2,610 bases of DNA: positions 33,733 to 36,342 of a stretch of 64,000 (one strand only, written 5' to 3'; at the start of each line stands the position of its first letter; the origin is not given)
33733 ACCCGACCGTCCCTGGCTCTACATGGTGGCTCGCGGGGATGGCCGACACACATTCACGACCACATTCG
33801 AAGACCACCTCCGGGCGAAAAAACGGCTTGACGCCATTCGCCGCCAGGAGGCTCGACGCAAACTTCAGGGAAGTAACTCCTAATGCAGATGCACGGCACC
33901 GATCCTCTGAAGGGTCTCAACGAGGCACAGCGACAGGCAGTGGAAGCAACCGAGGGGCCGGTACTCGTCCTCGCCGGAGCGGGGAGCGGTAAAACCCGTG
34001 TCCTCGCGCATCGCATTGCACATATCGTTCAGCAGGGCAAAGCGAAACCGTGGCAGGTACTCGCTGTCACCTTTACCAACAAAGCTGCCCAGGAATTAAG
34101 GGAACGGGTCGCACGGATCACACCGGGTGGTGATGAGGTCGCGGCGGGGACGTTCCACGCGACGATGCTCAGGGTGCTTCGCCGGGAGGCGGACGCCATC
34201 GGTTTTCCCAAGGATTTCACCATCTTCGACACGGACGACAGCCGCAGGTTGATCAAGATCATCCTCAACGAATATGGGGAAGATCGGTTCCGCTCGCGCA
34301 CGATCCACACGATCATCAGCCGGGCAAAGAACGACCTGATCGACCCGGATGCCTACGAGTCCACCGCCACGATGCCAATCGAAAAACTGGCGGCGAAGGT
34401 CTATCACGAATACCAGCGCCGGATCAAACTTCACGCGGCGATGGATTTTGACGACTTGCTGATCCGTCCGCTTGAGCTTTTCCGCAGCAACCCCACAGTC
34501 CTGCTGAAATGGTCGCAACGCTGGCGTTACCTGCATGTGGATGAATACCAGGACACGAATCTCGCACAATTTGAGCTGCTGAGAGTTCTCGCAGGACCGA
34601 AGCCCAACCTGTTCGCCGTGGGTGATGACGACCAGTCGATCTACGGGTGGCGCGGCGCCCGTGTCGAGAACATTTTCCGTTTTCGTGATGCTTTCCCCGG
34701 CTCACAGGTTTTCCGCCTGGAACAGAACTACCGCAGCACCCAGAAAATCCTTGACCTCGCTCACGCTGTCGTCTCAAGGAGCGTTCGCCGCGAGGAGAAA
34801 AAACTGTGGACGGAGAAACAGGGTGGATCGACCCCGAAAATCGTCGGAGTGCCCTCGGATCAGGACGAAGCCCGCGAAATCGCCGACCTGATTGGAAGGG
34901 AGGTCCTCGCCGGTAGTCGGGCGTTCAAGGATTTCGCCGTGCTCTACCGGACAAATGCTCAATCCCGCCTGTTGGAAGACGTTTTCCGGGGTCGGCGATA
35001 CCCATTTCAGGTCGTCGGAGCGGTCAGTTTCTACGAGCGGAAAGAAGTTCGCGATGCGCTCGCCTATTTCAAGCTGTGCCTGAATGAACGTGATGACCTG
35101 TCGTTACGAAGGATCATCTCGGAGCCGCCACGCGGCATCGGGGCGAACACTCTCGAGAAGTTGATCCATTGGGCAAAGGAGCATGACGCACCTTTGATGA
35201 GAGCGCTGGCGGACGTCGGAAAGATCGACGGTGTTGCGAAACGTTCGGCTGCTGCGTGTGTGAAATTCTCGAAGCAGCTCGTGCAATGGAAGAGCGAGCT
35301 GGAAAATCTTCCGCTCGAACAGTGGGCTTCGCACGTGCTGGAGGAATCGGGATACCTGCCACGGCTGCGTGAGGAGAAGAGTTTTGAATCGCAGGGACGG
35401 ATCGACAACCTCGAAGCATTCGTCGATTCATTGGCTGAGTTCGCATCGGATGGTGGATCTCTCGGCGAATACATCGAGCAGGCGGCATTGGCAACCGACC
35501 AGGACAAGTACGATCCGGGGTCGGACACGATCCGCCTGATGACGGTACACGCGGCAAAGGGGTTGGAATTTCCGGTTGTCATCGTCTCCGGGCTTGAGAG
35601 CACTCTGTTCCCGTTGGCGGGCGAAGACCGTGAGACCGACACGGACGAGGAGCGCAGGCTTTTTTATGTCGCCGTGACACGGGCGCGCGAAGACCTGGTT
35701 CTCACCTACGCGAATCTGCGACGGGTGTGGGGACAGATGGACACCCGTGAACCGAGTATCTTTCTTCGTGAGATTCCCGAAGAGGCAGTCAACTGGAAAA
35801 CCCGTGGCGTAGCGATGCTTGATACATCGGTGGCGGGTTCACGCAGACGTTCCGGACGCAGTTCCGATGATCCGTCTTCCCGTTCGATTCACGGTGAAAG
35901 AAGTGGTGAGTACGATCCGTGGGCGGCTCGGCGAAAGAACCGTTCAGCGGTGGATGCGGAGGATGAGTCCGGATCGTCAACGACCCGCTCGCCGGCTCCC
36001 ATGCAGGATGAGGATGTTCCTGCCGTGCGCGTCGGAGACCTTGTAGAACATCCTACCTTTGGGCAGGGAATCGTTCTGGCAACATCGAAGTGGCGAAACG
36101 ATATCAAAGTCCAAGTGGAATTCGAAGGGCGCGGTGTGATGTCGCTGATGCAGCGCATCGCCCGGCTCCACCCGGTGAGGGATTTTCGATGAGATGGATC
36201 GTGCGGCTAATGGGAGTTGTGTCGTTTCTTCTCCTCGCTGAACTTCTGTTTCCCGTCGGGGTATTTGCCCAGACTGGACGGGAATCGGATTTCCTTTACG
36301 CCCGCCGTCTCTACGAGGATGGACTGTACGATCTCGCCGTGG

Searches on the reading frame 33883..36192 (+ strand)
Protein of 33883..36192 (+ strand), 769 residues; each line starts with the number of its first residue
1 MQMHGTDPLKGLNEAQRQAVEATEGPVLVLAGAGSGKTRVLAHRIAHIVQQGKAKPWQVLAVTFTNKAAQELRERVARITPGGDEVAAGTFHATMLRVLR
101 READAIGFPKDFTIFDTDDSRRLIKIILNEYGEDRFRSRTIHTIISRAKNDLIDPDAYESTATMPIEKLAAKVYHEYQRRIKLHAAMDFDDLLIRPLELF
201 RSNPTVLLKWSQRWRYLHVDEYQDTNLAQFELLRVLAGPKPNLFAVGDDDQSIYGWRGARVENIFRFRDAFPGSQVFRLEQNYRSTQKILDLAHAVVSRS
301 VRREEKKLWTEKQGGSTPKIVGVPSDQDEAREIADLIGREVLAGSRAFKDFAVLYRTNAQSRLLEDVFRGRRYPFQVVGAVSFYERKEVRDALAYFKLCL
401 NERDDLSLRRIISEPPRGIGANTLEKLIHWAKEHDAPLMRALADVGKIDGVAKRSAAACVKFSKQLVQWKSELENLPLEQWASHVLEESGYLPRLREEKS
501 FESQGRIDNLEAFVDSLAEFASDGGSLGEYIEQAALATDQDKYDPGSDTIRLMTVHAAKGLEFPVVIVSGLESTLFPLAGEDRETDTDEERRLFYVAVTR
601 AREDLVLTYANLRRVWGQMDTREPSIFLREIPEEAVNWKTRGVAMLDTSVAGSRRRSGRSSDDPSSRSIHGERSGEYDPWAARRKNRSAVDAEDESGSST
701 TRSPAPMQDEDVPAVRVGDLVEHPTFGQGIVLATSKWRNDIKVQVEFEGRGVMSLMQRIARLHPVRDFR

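Call 9: search_protein_families(library=ncbifam, max_evalue=1e-10, proteins=[window:33883-36192:+])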
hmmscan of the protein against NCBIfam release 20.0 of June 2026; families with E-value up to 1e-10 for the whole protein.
window:33883-36192:+ (769 aa): 14 families
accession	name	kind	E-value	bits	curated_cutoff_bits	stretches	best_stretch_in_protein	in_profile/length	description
TIGR01073.1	pcrA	equivalog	2.2e-226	753.6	911.2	1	9-761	2-723/725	DNA helicase PcrA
NF008743.0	PRK11773.1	equivalog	2.6e-190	634.4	965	1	9-638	7-643/720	DNA helicase II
TIGR01074.1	rep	equivalog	8e-178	592.8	951.45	1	12-641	2-643/668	DNA helicase Rep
TIGR01075.1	uvrD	equivalog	7.1e-177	589.9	1144.45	1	9-762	2-714/715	DNA helicase II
NF008172.0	PRK10919.1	equivalog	8.5e-139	463.8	1168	1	12-641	3-643/673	DNA helicase Rep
NF008276.0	PRK11054.1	equivalog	2.1e-51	175.2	543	2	11-102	196-286/684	DNA helicase IV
TIGR02785.1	addA_Gpos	equivalog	1.5e-48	165.5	707.65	3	347-572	575-806/1234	helicase-exonuclease AddAB subunit AddA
TIGR00609.1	recB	equivalog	5.2e-38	130.8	696.05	1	159-292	315-450/1175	exodeoxyribonuclease V subunit beta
TIGR02784.1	addA_alphas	equivalog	2.4e-34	118.9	860.75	1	162-300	336-496/1138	double-strand break repair helicase AddA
NF010485.0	PRK13909.1-2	equivalog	1.8e-32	112.5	650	1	178-371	293-494/909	RecB-like helicase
NF010487.0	PRK13909.1-4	equivalog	4.8e-32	111.2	759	1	182-402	293-529/924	RecB-like helicase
NF041464.1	HelD_BACSU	equivalog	1.3e-14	53.1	419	0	213-365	546-690/779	RNA polymerase recycling motor HelD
NF010486.0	PRK13909.1-3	equivalog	1.6e-14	52.9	1109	0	213-402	330-537/921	RecB-like helicase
NF008128.0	PRK10876.1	equivalog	2.2e-13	48.8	1697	0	171-292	333-456/1181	exodeoxyribonuclease V subunit beta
